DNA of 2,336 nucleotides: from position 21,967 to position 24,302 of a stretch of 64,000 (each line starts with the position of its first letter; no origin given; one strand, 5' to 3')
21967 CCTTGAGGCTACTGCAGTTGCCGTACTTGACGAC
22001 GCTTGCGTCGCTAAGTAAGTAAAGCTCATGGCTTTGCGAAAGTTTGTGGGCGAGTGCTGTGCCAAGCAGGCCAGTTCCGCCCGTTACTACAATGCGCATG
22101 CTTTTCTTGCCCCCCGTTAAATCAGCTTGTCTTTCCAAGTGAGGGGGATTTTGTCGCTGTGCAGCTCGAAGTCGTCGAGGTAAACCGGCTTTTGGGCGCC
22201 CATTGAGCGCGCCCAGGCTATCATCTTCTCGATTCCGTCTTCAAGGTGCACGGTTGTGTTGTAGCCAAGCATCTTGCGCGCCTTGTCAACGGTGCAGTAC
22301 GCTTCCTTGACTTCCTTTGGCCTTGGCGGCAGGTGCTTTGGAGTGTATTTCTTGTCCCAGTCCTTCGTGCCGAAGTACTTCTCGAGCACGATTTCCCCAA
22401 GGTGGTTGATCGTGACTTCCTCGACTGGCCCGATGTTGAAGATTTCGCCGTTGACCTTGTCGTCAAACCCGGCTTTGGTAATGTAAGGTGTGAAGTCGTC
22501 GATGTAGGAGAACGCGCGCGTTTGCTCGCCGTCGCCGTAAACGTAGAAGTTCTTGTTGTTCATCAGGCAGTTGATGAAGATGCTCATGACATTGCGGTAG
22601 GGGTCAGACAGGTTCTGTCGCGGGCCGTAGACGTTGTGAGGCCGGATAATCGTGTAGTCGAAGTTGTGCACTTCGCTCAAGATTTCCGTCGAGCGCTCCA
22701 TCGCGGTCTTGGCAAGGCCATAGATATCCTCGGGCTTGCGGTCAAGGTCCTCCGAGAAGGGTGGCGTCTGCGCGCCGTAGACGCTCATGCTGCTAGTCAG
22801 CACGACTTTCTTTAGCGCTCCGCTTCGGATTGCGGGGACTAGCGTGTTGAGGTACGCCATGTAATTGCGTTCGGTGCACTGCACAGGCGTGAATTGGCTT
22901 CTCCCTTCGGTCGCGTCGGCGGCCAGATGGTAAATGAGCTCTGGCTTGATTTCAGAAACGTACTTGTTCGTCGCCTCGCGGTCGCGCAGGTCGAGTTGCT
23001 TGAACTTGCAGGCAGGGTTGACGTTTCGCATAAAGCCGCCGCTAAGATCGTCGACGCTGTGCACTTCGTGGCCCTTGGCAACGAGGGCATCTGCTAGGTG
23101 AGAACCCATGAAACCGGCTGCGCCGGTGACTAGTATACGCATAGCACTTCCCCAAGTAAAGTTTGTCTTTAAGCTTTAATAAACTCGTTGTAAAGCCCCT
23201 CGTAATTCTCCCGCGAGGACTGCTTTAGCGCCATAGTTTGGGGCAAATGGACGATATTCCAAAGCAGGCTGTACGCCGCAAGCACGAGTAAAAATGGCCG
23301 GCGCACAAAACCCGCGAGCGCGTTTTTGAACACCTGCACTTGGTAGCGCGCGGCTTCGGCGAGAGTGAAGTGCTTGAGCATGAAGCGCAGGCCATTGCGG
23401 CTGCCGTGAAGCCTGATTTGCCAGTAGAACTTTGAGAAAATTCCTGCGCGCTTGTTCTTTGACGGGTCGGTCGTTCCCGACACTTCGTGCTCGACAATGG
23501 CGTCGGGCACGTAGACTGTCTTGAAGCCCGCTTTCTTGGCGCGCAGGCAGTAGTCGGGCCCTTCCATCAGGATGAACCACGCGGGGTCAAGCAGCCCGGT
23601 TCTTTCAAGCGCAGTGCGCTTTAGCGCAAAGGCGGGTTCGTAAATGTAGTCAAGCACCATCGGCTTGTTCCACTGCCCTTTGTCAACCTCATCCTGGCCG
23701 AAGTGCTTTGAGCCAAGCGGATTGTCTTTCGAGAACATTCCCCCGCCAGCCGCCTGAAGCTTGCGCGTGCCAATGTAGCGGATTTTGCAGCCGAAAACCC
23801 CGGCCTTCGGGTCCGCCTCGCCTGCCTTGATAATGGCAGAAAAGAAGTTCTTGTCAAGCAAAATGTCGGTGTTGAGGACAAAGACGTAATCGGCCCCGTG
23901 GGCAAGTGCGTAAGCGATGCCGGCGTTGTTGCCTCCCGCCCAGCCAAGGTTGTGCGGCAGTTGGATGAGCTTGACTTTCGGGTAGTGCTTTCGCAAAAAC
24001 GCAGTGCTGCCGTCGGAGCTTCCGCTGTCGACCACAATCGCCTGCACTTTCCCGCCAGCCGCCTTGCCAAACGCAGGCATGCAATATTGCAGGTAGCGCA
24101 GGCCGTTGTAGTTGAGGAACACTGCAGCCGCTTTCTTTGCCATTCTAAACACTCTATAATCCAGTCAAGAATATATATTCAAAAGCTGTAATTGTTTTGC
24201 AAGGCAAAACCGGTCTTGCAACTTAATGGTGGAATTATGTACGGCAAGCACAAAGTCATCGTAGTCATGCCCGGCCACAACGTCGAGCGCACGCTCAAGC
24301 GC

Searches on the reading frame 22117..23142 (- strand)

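Call 9: search_protein_families(library=pfam, proteins=[window:22117-23142:-], max_evalue=0.001)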
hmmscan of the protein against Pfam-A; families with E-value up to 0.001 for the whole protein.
window:22117-23142:- (341 aa): 7 families
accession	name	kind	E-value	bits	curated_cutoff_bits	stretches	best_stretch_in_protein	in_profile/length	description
PF01370.27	Epimerase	-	9.8e-50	169.6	20.9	1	3-238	1-240/240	NAD dependent epimerase/dehydratase family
PF16363.11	GDP_Man_Dehyd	-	1.1e-46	160.2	27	1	4-307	1-332/332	GDP-mannose 4,6 dehydratase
PF04321.23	RmlD_sub_bind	-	4.5e-15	55.9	27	1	1-177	1-157/287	RmlD substrate binding domain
PF01073.25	3Beta_HSD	-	4.1e-10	39.6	22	1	4-215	1-219/280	3-beta hydroxysteroid dehydrogenase/isomerase family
PF13460.12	NAD_binding_10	-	2e-08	34.8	27.2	1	7-170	1-145/184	NAD(P)H-binding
PF02719.21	Polysacc_synt_2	-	1.3e-07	31.5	20.2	1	3-261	1-251/293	Polysaccharide biosynthesis protein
PF07993.18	NAD_binding_4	-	0.00012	21.7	20.1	0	5-27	1-23/258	Male sterility protein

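Call 34: search_protein_families(library=ncbifam, proteins=[window:22117-23142:-], max_evalue=1e-20)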
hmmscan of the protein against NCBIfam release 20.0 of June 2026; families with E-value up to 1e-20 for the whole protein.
window:22117-23142:- (341 aa): 5 families
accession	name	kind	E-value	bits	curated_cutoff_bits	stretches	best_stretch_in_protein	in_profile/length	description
TIGR04180.1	EDH_00030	hypoth_equivalog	4.4e-33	114.6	475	1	3-297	1-295/297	NAD-dependent 4,6-dehydratase LegB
TIGR01179.1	galE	equivalog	1.8e-30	105.9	262.3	1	2-314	1-328/332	UDP-glucose 4-epimerase GalE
TIGR02197.1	heptose_epim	equivalog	3.8e-26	92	274.6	1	3-311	1-313/316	ADP-glyceromanno-heptose 6-epimerase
TIGR01181.1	dTDP_gluc_dehyt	equivalog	6.1e-26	91.2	365.1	1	2-312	1-312/321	dTDP-glucose 4,6-dehydratase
NF011728.1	PRK15181.1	equivalog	2.9e-21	75.8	760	1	2-310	17-336/348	Vi polysaccharide biosynthesis UDP-N-acetylglucosaminuronic acid C-4 epimerase TviC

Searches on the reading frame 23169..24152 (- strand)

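Call 4: search_protein_families(library=pfam, proteins=[window:23169-24152:-], max_evalue=0.001)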
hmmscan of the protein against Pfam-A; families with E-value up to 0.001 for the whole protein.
window:23169-24152:- (327 aa): 3 families
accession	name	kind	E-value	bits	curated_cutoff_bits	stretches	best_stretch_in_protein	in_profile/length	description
PF00535.33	Glycos_transf_2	-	1e-14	55.2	23.3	1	15-134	7-126/168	Glycosyl transferase family 2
PF13641.12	Glyco_tranf_2_3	-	7.6e-10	39.6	27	1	39-225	34-213/230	Glycosyltransferase like family 2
PF13632.12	Glyco_trans_2_3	-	0.00047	20.5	27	0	176-247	78-152/198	Glycosyl transferase family group 2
